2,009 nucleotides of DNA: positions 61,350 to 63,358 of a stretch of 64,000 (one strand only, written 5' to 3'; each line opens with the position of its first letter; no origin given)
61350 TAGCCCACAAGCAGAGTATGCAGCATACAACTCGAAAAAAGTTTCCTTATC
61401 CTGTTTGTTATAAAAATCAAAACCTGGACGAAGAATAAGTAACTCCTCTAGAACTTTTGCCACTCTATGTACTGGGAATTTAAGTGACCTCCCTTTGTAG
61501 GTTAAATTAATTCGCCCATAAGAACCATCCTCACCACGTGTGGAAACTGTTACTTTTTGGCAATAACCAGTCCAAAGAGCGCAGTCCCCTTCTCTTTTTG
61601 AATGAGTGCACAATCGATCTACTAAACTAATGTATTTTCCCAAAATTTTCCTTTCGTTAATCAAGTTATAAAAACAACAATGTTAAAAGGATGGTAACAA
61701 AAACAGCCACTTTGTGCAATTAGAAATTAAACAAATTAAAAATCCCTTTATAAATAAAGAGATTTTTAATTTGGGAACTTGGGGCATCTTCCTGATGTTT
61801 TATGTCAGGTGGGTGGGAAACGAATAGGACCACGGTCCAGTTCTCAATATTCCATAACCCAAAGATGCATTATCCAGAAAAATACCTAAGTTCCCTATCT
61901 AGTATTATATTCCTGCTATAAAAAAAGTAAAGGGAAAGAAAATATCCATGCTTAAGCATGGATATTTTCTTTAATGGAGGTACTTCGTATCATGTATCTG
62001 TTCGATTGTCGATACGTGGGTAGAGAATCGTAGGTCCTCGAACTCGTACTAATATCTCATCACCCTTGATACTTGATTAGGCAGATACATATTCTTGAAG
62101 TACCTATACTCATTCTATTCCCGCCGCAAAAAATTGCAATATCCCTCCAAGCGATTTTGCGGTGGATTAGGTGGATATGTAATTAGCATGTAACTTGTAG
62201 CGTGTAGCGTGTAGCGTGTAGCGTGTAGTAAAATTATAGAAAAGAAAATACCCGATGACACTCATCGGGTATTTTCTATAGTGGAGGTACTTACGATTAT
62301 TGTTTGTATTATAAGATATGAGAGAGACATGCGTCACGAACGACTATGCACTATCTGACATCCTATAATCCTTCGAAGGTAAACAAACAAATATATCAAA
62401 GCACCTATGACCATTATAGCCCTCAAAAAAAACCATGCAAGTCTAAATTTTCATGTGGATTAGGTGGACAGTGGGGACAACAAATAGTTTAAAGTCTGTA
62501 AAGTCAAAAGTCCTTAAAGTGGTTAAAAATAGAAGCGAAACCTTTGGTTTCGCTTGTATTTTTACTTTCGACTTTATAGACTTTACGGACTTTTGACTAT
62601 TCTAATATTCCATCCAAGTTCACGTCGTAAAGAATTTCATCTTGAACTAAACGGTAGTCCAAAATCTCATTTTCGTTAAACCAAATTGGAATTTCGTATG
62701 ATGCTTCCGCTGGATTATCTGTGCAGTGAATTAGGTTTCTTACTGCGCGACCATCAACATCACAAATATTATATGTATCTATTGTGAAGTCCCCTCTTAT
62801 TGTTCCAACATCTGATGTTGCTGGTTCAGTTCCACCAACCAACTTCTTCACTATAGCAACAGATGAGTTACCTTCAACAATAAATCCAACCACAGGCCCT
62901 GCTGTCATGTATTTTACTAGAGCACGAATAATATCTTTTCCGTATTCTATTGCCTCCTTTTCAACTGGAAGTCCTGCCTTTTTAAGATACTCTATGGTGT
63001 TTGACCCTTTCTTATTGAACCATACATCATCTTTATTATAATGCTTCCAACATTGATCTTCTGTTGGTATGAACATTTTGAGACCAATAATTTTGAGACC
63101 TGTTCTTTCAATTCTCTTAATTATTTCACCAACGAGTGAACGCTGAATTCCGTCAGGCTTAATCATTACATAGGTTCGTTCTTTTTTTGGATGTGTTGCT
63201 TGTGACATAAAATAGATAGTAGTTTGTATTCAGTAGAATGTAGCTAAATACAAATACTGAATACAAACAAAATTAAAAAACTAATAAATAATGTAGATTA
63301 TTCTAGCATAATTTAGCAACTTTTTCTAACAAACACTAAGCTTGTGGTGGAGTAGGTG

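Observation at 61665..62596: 0.9-kb ORF-free region with two tandem, diverged ~250-nt units bearing hairpin + U-tract ends: candidate paralogous sRNAs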

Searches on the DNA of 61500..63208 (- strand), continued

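Call 97: search_with_rna_model(model_id=R2, sources=[L015, L016, L018, L020, L021, L025, L028, L029, L030, L031, L033, L034, L035, L036, L037, L038, L039, L040, L041, L042, L043, L044, L045, L046, L047, L048, L049, L050, L051, L052, L053, L055, L057, L058, L059, L061, L062, L065, L066, L067, L068, L069, L070, L071, L072, L073, L074, L075, L076, L077, L078, L079, L080, L081, L082, L083, L084, L085, L086, L087, L088, L089, L090, L091, L092, L093, L095, L096, L097, L098, L099, L100, L101, L103], filters=default, max_evalue=0.1)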
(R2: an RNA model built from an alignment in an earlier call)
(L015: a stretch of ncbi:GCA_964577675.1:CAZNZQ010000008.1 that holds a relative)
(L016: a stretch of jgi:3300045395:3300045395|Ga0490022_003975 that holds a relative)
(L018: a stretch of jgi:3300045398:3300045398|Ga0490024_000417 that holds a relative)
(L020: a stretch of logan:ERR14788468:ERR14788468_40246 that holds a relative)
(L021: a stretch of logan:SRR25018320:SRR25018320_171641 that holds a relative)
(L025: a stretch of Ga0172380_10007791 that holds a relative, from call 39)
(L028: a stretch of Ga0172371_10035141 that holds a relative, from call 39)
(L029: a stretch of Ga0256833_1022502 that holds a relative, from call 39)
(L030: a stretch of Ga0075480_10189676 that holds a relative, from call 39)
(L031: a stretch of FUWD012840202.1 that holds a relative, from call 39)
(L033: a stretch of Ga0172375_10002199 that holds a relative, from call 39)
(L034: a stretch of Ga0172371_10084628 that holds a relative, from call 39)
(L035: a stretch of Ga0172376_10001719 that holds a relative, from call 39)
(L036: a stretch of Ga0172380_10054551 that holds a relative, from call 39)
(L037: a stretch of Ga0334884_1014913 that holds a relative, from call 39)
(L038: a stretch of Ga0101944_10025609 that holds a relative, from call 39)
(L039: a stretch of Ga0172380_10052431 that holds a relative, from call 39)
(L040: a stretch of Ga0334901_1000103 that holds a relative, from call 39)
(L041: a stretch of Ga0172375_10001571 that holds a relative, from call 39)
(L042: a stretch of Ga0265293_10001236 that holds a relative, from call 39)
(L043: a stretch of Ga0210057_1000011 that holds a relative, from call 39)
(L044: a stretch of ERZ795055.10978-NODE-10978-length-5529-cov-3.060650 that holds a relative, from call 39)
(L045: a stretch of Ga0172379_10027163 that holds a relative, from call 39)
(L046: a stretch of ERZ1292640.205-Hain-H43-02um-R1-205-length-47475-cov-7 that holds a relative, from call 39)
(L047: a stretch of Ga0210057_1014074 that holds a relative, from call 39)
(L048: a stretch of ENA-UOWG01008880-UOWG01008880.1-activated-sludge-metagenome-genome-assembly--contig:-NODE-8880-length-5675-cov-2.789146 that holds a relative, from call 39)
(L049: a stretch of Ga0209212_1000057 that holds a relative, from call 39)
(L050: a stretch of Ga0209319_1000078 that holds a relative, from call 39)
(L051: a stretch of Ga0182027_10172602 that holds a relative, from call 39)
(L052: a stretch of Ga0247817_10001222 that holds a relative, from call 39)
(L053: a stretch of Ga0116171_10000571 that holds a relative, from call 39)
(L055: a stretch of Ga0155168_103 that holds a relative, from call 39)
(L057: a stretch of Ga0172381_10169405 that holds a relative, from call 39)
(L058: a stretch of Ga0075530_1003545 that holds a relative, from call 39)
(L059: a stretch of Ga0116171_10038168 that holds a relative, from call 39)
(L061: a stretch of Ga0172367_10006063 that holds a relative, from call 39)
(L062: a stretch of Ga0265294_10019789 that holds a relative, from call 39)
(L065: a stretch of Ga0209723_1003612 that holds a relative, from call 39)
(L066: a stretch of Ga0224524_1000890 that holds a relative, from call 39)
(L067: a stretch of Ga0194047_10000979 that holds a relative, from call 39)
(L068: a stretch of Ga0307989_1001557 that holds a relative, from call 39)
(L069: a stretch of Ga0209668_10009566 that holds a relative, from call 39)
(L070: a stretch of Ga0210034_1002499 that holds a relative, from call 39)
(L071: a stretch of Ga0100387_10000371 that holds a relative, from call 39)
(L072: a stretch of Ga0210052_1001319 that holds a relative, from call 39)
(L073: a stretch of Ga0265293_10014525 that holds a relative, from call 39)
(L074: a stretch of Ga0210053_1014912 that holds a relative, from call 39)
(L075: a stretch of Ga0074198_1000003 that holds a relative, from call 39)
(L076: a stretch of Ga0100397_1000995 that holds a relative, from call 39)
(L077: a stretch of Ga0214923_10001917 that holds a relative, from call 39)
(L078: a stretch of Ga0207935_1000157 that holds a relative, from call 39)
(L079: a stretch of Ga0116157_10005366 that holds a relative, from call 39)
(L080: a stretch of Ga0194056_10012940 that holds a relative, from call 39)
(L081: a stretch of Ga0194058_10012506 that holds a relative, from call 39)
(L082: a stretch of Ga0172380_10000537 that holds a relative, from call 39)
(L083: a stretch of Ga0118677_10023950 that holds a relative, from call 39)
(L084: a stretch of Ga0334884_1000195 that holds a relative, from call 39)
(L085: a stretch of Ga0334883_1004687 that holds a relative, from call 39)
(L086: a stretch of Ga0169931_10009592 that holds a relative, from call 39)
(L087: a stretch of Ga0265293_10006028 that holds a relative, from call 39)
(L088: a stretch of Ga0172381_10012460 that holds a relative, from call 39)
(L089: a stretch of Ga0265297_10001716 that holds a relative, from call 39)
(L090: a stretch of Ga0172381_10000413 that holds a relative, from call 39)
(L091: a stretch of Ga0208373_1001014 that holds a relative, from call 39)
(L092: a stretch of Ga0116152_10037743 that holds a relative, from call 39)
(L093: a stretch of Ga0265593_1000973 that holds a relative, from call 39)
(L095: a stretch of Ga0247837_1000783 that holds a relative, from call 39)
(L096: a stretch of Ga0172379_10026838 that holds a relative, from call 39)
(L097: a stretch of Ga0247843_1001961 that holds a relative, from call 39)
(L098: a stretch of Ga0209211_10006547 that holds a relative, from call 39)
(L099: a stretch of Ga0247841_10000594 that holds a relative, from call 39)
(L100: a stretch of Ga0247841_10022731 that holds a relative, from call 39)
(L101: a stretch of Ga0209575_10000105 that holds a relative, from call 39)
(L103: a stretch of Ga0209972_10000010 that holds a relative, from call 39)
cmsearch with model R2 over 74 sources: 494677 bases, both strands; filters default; matches with E-value up to 0.1: 4.
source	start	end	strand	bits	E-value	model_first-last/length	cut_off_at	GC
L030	648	767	+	36.6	0.00011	1-127/127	no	0.43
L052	4677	4829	+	32.9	0.00075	1-127/127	no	0.44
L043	4622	4747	+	30.5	0.0027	1-127/127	no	0.37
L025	5192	5345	+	28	0.01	1-127/127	no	0.47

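Call 99: build_rna_model(alignment_id=A8)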
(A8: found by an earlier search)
Model R3 built from alignment A8 (13 sequences, 189 columns); structure: stored with the alignment.
model positions 128; base pairs 37; branch points 0; effective number of sequences 5.79; information 0.59 bits per position. Calibrated on 0.2 Mb of random sequence (short: E-values are rough).
structure used (alignment columns):
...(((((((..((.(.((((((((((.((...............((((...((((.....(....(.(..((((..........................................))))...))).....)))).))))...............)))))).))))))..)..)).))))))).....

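Call 100: search_with_rna_model(model_id=R3, source=L104, filters=off, max_evalue=10, show_alignments=2)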
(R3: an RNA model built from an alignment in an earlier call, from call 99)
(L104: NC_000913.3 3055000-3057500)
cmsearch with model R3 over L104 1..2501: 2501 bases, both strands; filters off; matches with E-value up to 10: 9.
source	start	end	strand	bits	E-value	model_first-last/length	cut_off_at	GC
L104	1786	1815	-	9.6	0.47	1-128/128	no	0.63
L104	2132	2162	+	8.2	0.99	1-128/128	no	0.55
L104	1788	1817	+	8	1.1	1-128/128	no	0.57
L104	2130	2160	-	7.8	1.3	1-128/128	no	0.55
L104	1963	1992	+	7.6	1.4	1-128/128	no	0.6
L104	1978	2005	-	5.6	4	1-128/128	no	0.57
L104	298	335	+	5.3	4.7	1-128/128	no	0.55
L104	1884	1926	+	4.5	7.6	1-128/128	no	0.35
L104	292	337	-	4.4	7.7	1-128/128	no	0.52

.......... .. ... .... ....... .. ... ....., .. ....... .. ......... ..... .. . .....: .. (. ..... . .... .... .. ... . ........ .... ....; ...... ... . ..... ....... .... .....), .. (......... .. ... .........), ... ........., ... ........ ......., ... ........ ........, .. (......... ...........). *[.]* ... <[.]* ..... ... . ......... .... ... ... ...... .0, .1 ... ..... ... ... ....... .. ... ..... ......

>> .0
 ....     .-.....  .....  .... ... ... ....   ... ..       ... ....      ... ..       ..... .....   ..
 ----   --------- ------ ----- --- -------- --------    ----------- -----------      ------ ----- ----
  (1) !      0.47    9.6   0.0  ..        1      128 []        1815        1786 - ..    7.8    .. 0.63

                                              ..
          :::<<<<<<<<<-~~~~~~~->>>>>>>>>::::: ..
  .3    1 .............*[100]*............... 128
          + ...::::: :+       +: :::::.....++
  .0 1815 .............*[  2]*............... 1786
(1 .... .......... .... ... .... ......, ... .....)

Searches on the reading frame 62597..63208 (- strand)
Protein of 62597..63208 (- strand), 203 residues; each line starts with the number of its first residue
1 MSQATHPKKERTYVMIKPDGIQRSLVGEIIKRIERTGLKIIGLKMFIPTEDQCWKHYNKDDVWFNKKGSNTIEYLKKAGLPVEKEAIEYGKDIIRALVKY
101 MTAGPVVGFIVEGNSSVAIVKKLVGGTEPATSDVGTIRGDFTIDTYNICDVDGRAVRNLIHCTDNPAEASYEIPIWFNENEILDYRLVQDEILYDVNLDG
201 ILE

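Call 12: search_protein_families(library=pfam, proteins=[window:62597-63208:-], max_evalue=0.01)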
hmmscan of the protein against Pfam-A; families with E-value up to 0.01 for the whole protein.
window:62597-63208:- (203 aa): 1 family
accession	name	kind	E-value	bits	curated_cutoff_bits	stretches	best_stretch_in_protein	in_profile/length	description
PF00334.24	NDK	-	1.4e-36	125.7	27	2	90-182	53-135/135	Nucleoside diphosphate kinase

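Call 18: find_encoding_contigs(protein=window:62597-63208:-, flank=10000, max_places=10)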
Protein window:62597-63208:- (203 aa): 6 contigs read that carry it; 4 places shown.
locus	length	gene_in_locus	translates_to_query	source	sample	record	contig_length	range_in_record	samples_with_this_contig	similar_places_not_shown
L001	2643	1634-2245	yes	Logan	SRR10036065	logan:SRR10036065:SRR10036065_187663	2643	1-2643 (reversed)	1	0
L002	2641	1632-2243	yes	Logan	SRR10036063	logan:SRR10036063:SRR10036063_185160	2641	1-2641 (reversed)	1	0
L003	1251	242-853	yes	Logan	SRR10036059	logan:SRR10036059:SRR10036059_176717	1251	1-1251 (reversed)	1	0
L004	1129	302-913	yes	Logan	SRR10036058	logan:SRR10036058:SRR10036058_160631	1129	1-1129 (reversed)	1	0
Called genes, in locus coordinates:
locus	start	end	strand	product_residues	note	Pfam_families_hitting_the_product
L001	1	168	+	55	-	?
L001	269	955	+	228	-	PF06161:DUF975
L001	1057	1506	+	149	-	-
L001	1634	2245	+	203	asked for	PF00334:NDK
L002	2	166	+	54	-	?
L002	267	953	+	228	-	PF06161:DUF975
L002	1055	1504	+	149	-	-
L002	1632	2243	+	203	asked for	PF00334:NDK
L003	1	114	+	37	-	?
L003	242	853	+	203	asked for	PF00334:NDK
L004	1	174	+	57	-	?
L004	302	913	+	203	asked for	PF00334:NDK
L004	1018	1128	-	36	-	?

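Call 38: find_homologous_proteins(query=window:62597-63208:-, max_evalue=1e-40)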
Query window:62597-63208:- (203 aa): 7897 proteins with E <= 1e-40 among 8000 candidates; the best 120 are listed.
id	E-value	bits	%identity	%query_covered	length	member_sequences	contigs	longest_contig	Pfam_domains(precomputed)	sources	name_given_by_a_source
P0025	7.8e-133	458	100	100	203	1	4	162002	PF00334.25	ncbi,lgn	-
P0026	6.3e-117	406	89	98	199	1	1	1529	PF00334.25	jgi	jgi:nucleoside-diphosphate kinase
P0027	4.7e-115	400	85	100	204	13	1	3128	PF00334.25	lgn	-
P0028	5.4e-114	397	86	100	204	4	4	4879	PF00334.25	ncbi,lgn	-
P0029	5.1e-112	390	83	98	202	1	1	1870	PF00334.25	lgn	-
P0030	2.9e-110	385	81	100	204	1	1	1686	PF00334.25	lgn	-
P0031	1.8e-109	382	81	100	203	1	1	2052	PF00334.25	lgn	-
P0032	1.3e-108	379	82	100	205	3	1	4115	PF00334.25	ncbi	-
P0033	1.8e-108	379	82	100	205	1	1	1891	PF00334.25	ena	-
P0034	2.4e-108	378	82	100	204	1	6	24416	PF00334.25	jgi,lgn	jgi:nucleoside-diphosphate kinase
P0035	1.3e-107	376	86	93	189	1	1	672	PF00334.25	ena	-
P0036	1.4e-107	376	80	100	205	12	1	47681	PF00334.25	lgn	-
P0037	3.7e-106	371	76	100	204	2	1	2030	PF00334.25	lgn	-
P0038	1.0e-105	370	76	100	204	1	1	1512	PF00334.25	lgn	-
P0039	1.9e-104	366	80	100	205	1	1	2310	PF00334.25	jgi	jgi:nucleoside-diphosphate kinase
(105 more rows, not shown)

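Call 39: find_related_loci(query=window:62597-63208:-, collection=metagenome_contigs, flank=4000)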
Query window:62597-63208:- (203 aa) in metagenome_contigs; peptide patterns used: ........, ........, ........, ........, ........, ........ (x = any residue, [..] = any of these).
341 stretches matched a pattern; 240 encode a relative of the query (tblastn E <= 1e-3); the best 80 are kept; 80 distinct loci.
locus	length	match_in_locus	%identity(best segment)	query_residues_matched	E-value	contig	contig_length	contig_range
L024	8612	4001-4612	81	1-203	8e-113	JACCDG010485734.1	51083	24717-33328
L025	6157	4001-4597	72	5-203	2e-100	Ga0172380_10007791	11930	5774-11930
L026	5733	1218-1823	70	3-203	1e-98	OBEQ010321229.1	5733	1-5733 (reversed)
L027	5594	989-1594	70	3-203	1e-98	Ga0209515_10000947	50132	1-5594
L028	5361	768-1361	68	6-203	8e-97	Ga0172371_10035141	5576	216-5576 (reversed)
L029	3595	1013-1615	69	3-203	9e-98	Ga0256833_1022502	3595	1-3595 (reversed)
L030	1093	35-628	71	6-203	3e-105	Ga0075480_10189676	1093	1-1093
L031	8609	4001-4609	65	1-203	2e-96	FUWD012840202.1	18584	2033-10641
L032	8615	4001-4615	70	1-203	1e-95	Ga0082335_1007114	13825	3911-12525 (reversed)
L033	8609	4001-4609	66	1-203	3e-95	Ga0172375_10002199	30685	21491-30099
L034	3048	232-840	66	1-203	4e-97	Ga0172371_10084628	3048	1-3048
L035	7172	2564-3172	66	1-203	3e-95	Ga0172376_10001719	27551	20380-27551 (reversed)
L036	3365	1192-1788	68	5-203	2e-96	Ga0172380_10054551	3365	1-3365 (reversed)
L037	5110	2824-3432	68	1-203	5e-95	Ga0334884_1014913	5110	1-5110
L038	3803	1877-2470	66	6-203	4e-95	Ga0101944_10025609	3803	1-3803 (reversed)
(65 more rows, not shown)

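Call 96: search_protein_families(library=pfam, proteins=[L024:5023-5280:+], max_evalue=0.01)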
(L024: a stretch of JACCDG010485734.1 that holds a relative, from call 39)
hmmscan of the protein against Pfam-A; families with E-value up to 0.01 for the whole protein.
L024:5023-5280:+ (85 aa): 1 family
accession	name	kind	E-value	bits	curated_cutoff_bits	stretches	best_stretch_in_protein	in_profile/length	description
PF01381.28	HTH_3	-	0.00048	20.5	23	1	27-73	4-48/55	Helix-turn-helix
